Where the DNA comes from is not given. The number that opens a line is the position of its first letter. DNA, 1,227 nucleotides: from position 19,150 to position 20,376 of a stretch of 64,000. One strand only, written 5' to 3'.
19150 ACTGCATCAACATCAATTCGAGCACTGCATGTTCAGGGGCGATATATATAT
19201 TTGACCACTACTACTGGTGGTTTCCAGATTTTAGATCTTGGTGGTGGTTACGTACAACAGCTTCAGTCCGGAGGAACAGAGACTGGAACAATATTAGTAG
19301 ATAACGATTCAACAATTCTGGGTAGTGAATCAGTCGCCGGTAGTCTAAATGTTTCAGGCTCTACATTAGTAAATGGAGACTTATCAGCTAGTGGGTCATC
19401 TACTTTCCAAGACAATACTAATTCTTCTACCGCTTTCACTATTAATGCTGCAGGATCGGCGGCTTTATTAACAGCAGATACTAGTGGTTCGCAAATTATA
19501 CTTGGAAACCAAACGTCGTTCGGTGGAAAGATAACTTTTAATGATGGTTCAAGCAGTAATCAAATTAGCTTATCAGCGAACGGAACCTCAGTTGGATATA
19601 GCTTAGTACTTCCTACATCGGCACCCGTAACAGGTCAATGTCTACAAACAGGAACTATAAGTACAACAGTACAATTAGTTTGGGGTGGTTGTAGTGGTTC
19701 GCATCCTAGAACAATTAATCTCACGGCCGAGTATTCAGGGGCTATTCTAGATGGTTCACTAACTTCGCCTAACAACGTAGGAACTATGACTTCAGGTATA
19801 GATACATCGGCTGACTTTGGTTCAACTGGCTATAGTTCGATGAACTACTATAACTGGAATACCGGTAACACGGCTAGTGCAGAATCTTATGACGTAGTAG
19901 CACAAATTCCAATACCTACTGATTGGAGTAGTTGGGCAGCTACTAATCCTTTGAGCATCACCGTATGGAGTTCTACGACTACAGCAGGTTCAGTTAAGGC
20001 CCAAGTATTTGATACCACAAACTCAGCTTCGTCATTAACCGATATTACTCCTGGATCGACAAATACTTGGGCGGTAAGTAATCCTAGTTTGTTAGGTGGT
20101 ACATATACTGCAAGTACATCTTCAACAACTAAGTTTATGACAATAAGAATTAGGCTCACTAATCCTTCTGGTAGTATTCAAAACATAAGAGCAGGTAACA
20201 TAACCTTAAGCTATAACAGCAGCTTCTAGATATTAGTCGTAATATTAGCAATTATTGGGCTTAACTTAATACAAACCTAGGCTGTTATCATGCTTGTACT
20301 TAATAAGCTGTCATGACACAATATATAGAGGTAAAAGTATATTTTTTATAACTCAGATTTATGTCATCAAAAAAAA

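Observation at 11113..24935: Two tandem giant beta-propeller envelope proteins (3038 aa + 1524 aa) between rplU and parAB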

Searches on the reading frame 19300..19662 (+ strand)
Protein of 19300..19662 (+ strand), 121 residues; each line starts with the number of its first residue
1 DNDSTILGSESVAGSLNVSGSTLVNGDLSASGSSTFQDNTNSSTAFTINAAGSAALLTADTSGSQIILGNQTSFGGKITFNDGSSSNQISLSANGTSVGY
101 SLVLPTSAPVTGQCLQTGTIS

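Call 65: search_protein_families(library=pfam, proteins=[window:19300-19662:+], max_evalue=10)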
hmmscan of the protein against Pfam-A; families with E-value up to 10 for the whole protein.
window:19300-19662:+ (121 aa): 1 family
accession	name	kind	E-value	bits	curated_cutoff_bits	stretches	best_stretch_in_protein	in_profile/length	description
PF16640.11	Big_3_5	-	2.5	9.1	35.5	1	17-65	19-63/88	Bacterial Ig-like domain (group 3)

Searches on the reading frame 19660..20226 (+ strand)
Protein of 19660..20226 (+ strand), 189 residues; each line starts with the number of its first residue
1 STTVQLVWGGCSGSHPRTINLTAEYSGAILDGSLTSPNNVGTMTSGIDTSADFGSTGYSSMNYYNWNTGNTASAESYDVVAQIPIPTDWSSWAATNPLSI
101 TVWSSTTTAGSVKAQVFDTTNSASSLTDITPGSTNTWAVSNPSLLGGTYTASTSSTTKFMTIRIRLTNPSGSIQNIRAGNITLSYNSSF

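Call 42: search_solved_structures(query=window:19660-20226:+, max_evalue=10)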
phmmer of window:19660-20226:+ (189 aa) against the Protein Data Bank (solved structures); distinct sequences matched with E-value up to 10: 1.
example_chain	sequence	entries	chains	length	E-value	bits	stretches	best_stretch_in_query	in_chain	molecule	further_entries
6s8r_B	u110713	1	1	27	0.61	13.4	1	136-153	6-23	GIGYF family protein CG11148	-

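Call 65: search_protein_families(library=pfam, proteins=[window:19660-20226:+], max_evalue=10)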
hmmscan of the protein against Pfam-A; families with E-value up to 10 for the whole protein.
window:19660-20226:+ (189 aa): 1 family
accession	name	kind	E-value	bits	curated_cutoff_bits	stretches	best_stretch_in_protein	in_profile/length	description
PF03281.20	Mab-21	-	0.0026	18.3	24.1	1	78-139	125-185/197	Mab-21 protein nucleotidyltransferase domain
